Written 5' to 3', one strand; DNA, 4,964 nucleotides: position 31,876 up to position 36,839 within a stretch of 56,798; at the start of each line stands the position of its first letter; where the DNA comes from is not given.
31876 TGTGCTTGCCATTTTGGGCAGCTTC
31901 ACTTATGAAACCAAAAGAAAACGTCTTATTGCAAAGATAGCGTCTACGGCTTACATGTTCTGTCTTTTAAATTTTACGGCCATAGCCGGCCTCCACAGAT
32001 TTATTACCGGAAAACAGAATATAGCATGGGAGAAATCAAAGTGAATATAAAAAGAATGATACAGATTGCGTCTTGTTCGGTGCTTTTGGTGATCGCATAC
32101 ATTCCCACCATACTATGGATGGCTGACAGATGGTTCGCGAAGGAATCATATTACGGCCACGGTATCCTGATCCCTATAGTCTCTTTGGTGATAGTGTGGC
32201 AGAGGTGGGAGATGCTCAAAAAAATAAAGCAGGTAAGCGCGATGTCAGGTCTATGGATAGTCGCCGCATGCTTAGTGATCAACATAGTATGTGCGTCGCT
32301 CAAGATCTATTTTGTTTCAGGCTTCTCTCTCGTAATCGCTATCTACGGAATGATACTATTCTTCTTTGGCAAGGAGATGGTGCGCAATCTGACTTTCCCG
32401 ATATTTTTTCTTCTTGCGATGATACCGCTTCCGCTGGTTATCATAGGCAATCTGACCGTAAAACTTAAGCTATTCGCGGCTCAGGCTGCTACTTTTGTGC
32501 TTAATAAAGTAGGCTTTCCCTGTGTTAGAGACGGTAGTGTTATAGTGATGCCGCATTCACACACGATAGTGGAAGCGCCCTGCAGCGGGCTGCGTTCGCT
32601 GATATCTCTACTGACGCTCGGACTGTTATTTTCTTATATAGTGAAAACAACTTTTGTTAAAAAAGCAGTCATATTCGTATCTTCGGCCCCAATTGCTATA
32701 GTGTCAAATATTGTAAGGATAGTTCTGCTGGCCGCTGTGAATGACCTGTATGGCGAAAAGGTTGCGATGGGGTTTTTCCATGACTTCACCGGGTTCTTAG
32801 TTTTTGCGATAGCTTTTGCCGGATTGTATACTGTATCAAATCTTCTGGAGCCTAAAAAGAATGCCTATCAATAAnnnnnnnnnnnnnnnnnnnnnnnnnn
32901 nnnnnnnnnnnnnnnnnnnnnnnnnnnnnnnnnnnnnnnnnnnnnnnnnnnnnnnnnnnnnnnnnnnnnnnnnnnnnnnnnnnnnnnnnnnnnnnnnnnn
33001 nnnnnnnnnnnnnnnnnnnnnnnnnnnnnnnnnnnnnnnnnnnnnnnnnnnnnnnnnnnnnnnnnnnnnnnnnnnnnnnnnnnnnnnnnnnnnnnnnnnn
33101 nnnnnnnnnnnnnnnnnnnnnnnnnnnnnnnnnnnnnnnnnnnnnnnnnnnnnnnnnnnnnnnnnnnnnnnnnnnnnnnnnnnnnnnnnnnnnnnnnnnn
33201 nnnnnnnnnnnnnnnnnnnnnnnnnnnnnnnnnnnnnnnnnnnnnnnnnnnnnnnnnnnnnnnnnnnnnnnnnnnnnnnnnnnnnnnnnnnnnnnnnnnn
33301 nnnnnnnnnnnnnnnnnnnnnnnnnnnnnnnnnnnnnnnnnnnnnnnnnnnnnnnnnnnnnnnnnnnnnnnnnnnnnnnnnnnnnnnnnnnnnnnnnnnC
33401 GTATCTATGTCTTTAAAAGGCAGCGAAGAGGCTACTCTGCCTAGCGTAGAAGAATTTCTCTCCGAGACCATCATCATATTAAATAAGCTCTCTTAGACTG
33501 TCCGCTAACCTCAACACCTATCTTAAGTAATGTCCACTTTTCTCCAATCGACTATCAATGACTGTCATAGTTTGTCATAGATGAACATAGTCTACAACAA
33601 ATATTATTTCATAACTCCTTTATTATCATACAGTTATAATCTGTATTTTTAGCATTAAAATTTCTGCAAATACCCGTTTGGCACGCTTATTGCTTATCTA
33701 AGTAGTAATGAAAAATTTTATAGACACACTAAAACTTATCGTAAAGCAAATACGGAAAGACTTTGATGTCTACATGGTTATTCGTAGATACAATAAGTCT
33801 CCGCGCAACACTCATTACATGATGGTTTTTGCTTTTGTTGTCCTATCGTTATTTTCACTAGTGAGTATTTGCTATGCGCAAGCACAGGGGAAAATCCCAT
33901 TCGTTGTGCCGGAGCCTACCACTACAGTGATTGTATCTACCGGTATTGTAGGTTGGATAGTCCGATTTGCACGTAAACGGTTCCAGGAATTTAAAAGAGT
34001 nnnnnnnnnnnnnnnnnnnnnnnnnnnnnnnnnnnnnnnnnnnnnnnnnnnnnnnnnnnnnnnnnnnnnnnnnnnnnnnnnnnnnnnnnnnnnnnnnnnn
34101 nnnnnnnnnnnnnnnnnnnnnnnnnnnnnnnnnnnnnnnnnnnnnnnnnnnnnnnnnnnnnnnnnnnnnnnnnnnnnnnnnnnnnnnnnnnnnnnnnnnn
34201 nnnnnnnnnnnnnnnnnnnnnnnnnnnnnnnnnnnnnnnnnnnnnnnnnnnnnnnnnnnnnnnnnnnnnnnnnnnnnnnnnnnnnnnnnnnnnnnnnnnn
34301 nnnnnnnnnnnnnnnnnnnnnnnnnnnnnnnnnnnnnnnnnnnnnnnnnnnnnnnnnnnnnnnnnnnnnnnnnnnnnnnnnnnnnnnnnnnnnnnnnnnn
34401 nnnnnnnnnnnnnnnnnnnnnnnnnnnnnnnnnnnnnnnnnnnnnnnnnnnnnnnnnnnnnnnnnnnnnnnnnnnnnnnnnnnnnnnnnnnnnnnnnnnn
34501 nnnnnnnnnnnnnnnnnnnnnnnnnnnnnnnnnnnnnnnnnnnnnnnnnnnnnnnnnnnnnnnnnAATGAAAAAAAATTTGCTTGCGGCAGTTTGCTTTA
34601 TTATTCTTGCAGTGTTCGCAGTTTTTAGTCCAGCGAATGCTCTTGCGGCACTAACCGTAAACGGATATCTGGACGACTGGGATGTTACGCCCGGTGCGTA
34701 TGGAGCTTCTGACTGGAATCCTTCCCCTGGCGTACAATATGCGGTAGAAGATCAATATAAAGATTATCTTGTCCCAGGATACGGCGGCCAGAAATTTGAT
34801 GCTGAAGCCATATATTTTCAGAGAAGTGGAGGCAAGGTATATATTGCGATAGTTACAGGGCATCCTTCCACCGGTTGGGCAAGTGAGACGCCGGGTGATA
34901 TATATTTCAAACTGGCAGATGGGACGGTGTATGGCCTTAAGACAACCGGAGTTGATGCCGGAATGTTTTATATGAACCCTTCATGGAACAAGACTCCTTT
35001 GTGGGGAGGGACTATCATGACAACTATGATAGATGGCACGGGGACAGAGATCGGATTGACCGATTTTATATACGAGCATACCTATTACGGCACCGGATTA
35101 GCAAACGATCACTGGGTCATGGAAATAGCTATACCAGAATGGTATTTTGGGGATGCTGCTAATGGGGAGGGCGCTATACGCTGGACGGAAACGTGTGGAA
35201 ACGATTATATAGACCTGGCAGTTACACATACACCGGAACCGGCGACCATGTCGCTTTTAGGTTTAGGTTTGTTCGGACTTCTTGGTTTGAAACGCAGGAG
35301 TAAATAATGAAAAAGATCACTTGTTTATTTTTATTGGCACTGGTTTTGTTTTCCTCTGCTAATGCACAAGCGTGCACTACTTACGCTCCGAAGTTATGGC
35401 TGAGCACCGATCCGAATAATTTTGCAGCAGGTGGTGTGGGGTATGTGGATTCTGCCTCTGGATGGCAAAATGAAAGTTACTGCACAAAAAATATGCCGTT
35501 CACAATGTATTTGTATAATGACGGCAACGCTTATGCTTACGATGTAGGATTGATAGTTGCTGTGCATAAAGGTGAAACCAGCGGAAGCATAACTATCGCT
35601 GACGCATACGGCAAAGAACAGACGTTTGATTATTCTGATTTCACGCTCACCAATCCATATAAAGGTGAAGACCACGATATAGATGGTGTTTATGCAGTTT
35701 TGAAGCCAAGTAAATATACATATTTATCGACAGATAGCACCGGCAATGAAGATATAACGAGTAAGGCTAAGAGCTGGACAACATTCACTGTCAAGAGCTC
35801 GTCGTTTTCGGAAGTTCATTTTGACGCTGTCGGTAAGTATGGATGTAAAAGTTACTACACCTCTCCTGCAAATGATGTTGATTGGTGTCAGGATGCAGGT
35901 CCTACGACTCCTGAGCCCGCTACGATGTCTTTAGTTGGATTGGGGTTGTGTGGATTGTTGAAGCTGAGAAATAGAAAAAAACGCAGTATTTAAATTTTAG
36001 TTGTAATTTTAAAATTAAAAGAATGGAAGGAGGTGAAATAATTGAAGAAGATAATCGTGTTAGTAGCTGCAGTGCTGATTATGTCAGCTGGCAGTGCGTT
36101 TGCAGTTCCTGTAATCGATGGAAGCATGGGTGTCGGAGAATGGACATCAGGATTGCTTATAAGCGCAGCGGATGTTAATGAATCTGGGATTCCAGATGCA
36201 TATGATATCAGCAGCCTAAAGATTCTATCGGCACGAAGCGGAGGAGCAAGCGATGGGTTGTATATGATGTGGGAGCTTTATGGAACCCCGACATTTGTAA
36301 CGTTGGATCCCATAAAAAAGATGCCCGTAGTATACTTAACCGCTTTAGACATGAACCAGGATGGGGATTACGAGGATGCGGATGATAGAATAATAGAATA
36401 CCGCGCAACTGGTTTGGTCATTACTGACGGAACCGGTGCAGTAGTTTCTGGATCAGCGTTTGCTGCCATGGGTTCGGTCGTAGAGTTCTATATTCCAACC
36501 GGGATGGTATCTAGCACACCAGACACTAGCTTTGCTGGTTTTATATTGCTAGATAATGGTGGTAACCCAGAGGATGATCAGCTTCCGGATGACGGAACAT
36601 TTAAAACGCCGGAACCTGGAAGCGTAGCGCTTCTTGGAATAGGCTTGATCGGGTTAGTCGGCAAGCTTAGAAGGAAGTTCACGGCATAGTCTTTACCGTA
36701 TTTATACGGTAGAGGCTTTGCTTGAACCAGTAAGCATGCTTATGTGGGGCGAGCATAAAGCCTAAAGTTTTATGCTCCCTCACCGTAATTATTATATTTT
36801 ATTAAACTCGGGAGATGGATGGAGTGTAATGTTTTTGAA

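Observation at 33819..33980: Signal peptide plus PEP-CTERM-like sorting signal embedded in the N-terminus of the priming sugar transferase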

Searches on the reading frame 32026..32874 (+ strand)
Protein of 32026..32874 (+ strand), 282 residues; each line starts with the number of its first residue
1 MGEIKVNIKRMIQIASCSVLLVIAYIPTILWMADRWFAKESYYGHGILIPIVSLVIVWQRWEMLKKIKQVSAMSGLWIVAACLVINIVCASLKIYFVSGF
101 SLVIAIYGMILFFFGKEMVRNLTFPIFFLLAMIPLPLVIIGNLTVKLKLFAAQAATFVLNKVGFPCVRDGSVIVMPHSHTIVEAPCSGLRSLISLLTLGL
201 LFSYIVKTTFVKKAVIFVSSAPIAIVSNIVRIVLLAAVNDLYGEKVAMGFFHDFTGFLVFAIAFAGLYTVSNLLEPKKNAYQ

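Call 3: search_protein_families(library=ncbifam, proteins=[window:32026-32874:+], max_evalue=10)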
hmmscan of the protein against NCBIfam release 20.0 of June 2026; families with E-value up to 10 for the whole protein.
window:32026-32874:+ (282 aa): 20 families
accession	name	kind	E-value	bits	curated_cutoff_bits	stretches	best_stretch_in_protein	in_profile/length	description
TIGR04152.1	exosort_VPLPA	exception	7.1e-52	177.1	400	1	39-275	6-243/486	VPLPA-CTERM-specific exosortase XrtD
NF038142.1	exosort_XrtW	exception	7.3e-52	176.3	425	1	11-278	2-269/494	exosortase W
TIGR03109.2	exosort_XrtA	exception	1.8e-49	168.5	208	1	15-272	4-257/261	exosortase A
TIGR02602.1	8TM_EpsH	subfamily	1.9e-47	161.8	105.55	1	39-265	6-231/241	exosortase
NF035943.2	exosort_XrtV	exception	1.1e-46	159.3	313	1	19-276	10-268/270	exosortase V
TIGR03113.1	exosort_XrtB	exception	7.8e-38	130.6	275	1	21-274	8-264/268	exosortase B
TIGR04151.1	exosort_VPDSG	exception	2.6e-24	86.2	300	1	19-274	35-299/306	VPDSG-CTERM-specific exosortase XrtC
TIGR04178.1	exo_archaeo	signature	6.2e-20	71.3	23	1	181-274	2-95/97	exosortase/archaeosortase family protein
TIGR04156.1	cyanoexo_CrtB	exception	3.1e-17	63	300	1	17-263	6-255/280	cyanoexosortase B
NF033464.1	cyanoexo_CrtC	exception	1.9e-15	57.2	225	1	14-267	7-268/278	cyanoexosortase C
TIGR03763.1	cyanoexo_CrtA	exception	5.1e-15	55.7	150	1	26-267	15-251/260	cyanoexosortase A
NF033770.1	exosort_XrtT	exception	2.3e-14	52.9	250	1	21-270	9-263/472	exosortase T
TIGR04489.1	exosort_XrtO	exception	9e-12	44.5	250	1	25-263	5-247/451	exosortase O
NF012182.0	exosortase_XrtQ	exception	1.6e-11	44.2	270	1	19-268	11-252/256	exosortase Q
TIGR04199.1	exosort_xrtJ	exception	1.3e-08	34.3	200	1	14-278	1-279/522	exosortase J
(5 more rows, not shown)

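Call 4: search_protein_families(library=pfam, proteins=[window:32026-32874:+], max_evalue=10)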
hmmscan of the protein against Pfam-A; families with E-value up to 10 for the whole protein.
window:32026-32874:+ (282 aa): 2 families
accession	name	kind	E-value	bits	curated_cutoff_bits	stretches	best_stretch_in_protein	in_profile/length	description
PF09721.15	Exosortase_EpsH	-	8e-63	212.6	25.7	1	19-272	2-252/254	Transmembrane exosortase (Exosortase_EpsH)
PF04834.18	Adeno_E3_14_5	-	0.18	12.7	28.7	1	59-135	6-70/100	Early E3 14.5 kDa protein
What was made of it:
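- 32026..32874 (+): Exosortase. It passes the generic model but is below every named subtype cutoff. XrtA 168.5 against cutoff 208 (calls 3, 4).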

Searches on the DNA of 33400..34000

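Call 66: search_rna_families(source=window, start=33400, end=34000, threshold=evalue, max_evalue=1)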
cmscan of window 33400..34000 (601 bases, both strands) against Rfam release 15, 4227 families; matches with E-value up to 1: 0.
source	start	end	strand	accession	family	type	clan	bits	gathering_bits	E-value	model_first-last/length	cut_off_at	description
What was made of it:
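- Tried and rejected: Rfam scan of 33400-34000 (call 66).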

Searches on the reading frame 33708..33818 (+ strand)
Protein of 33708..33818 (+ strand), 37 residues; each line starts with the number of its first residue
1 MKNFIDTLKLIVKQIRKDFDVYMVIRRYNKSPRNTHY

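Call 17: search_protein_families(library=pfam, proteins=[window:33708-33818:+], max_evalue=0.01)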
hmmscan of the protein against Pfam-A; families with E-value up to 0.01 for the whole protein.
window:33708-33818:+ (37 aa): 0 families

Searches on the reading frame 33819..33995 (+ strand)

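Call 3: search_protein_families(library=ncbifam, proteins=[window:33819-33995:+], max_evalue=10)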
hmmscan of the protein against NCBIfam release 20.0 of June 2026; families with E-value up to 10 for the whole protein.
window:33819-33995:+ (59 aa): 2 families
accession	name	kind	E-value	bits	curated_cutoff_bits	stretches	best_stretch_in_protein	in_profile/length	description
NF033554.9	floc_PepA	equivalog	0.00023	21.1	80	1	19-53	225-260/261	flocculation-associated PEP-CTERM protein PepA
TIGR02595.1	PEP_CTERM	domain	0.0063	17.3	16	1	30-49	1-19/24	PEP-CTERM sorting domain-containing protein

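Call 4: search_protein_families(library=pfam, proteins=[window:33819-33995:+], max_evalue=10)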
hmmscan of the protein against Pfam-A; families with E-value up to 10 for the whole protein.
window:33819-33995:+ (59 aa): 1 family
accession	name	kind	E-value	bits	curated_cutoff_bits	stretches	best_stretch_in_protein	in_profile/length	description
PF07589.16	PEP-CTERM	-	0.0016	18.9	20.7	1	30-53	2-24/24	PEP-CTERM motif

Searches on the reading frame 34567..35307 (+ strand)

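Call 3: search_protein_families(library=ncbifam, proteins=[window:34567-35307:+], max_evalue=10)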
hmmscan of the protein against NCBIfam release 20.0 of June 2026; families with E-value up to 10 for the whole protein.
window:34567-35307:+ (246 aa): 13 families
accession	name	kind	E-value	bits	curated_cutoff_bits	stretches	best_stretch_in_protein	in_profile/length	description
NF033554.9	floc_PepA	equivalog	2.2e-06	27.7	80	1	216-246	233-261/261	flocculation-associated PEP-CTERM protein PepA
TIGR02595.1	PEP_CTERM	domain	1.9e-05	25.2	16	1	222-246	1-24/24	PEP-CTERM sorting domain-containing protein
NF038125.1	PEP_CTERM_THxN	subfamily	2.2e-05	24.2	85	1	219-244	217-245/246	THxN family PEP-CTERM protein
NF041742.1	WGxxGxxG_fam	subfamily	0.0002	21.9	35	2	230-244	54-69/69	WGxxGxxG family protein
NF041538.1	PEP_EDSA_1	subfamily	0.00021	21.1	100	1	222-244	284-306/307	EDSAP-1 family PEP-CTERM protein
NF038120.1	PEP_CTERM_QFxxD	subfamily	0.0011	18.9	80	1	216-244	187-215/215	NF038120 family PEP-CTERM protein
NF038129.1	PEP_NF038129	equivalog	0.0055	16.6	65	1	218-244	167-193/194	NF038129 family PEP-CTERM protein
NF041927.1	Xrt_dep_XDP1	equivalog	0.0068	16.4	125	1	220-244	217-241/242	exosortase-dependent surface protein XDP1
TIGR03778.1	VPDSG_CTERM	subfamily_domain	0.0071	16.5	22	1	227-244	7-24/24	VPDSG-CTERM sorting domain-containing protein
NF038118.1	PEP_CTERM_CCXG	equivalog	0.029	14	90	1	211-244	160-198/199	CCXG family PEP-CTERM protein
TIGR03901.2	MYXO-CTERM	domain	0.034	14.5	20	1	222-244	11-31/34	MYXO-CTERM sorting domain-containing protein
NF038126.1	PEP_CTERM_FxDxF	subfamily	0.059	13.6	50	1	217-241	137-160/165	FxDxF family PEP-CTERM protein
NF033947.0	PEP-cistern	hypoth_equivalog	0.13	12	60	1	210-244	160-195/195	cistern family PEP-CTERM protein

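Call 4: search_protein_families(library=pfam, proteins=[window:34567-35307:+], max_evalue=10)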
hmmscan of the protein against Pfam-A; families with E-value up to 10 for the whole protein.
window:34567-35307:+ (246 aa): 3 families
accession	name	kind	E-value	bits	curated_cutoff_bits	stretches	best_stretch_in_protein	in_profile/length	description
PF07589.16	PEP-CTERM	-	2.9e-07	30.7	20.7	1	222-244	2-24/24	PEP-CTERM motif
PF18205.6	VPDSG-CTERM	-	0.0045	17.2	25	1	227-245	8-26/26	VPDSG-CTERM motif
PF24373.1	DUF7529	-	0.15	12.2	27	1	53-112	58-117/160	Family of unknown function (DUF7529)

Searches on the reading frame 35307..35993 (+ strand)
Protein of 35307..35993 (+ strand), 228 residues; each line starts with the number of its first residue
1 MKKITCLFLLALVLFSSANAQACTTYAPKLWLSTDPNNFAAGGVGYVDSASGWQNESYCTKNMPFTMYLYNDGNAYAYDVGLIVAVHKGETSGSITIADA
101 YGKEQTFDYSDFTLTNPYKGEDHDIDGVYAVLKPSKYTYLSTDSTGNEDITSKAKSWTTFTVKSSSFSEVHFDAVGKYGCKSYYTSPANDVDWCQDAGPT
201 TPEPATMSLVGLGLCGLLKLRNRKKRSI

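Call 3: search_protein_families(library=ncbifam, proteins=[window:35307-35993:+], max_evalue=10)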
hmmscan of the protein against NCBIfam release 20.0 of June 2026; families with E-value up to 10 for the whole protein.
window:35307-35993:+ (228 aa): 11 families
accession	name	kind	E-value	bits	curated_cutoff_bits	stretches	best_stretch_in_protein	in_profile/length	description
TIGR02595.1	PEP_CTERM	domain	0.00026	21.6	16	1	201-225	1-24/24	PEP-CTERM sorting domain-containing protein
NF033554.9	floc_PepA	equivalog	0.0016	18.3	80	1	202-225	238-261/261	flocculation-associated PEP-CTERM protein PepA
NF038125.1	PEP_CTERM_THxN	subfamily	0.0026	17.4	85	1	201-224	223-246/246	THxN family PEP-CTERM protein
NF041538.1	PEP_EDSA_1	subfamily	0.0061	16.3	100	1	202-224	285-307/307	EDSAP-1 family PEP-CTERM protein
NF038120.1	PEP_CTERM_QFxxD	subfamily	0.027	14.4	80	1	200-223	192-215/215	NF038120 family PEP-CTERM protein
NF038124.1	PEP_CTERM_TLD_A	exception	0.03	13.9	100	1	96-222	134-234/235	PEP_CTERM-anchored TLD domain-containing protein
NF041927.1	Xrt_dep_XDP1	equivalog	0.059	13.3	125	1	199-224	217-242/242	exosortase-dependent surface protein XDP1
NF038129.1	PEP_NF038129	equivalog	0.076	12.8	65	1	200-223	170-193/194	NF038129 family PEP-CTERM protein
NF033947.0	PEP-cistern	hypoth_equivalog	0.084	12.6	60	1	195-223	167-195/195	cistern family PEP-CTERM protein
NF041742.1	WGxxGxxG_fam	subfamily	0.84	10.3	35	0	2-26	6-30/69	WGxxGxxG family protein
NF038126.1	PEP_CTERM_FxDxF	subfamily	8.4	6.6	50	0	199-221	141-164/165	FxDxF family PEP-CTERM protein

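Call 4: search_protein_families(library=pfam, proteins=[window:35307-35993:+], max_evalue=10)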
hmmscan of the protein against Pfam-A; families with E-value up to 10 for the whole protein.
window:35307-35993:+ (228 aa): 3 families
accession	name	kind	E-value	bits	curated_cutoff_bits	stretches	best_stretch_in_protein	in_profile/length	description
PF07589.16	PEP-CTERM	-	1.7e-06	28.3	20.7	1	200-224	1-24/24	PEP-CTERM motif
PF25312.1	Allergen_Asp_f_4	-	0.012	15.7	27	1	74-136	105-167/174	Allergen Asp f 4-like domain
PF13605.11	DUF4141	-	0.26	11.1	30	1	4-42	2-31/53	Domain of unknown function (DUF4141)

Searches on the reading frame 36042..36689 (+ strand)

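Call 3: search_protein_families(library=ncbifam, proteins=[window:36042-36689:+], max_evalue=10)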
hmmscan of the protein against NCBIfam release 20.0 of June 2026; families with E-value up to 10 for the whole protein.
window:36042-36689:+ (215 aa): 9 families
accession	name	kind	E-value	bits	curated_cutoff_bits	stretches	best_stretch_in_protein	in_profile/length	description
NF038125.1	PEP_CTERM_THxN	subfamily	4.2e-05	23.2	85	1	189-212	223-246/246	THxN family PEP-CTERM protein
NF033554.9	floc_PepA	equivalog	0.00014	21.8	80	1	187-212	234-260/261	flocculation-associated PEP-CTERM protein PepA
NF041538.1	PEP_EDSA_1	subfamily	0.00028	20.6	100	1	190-212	285-307/307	EDSAP-1 family PEP-CTERM protein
TIGR02595.1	PEP_CTERM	domain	0.00036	21.1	16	1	189-212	1-23/24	PEP-CTERM sorting domain-containing protein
NF041927.1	Xrt_dep_XDP1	equivalog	0.0068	16.4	125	1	188-212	218-242/242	exosortase-dependent surface protein XDP1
NF038118.1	PEP_CTERM_CCXG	equivalog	0.032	13.9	90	1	188-212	175-199/199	CCXG family PEP-CTERM protein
NF038120.1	PEP_CTERM_QFxxD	subfamily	0.039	13.8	80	1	189-210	193-214/215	NF038120 family PEP-CTERM protein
NF038129.1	PEP_NF038129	equivalog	0.06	13.2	65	1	188-212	170-194/194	NF038129 family PEP-CTERM protein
NF040942.2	hypo_ExtJ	equivalog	0.45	10.9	52.5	1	1-23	1-25/77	selenite/tellurite reduction operon protein ExtJ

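Call 4: search_protein_families(library=pfam, proteins=[window:36042-36689:+], max_evalue=10)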
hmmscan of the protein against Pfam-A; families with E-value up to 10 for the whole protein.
window:36042-36689:+ (215 aa): 3 families
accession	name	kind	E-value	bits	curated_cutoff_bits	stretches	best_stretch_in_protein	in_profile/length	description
PF07589.16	PEP-CTERM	-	7.2e-06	26.3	20.7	1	189-211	2-24/24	PEP-CTERM motif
PF00404.24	Dockerin_1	-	0.004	17.8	22.9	2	40-60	33-53/57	Dockerin type I domain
PF04610.19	TrbL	-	0.06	13.5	25.9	1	2-70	26-94/215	TrbL/VirB6 plasmid conjugal transfer protein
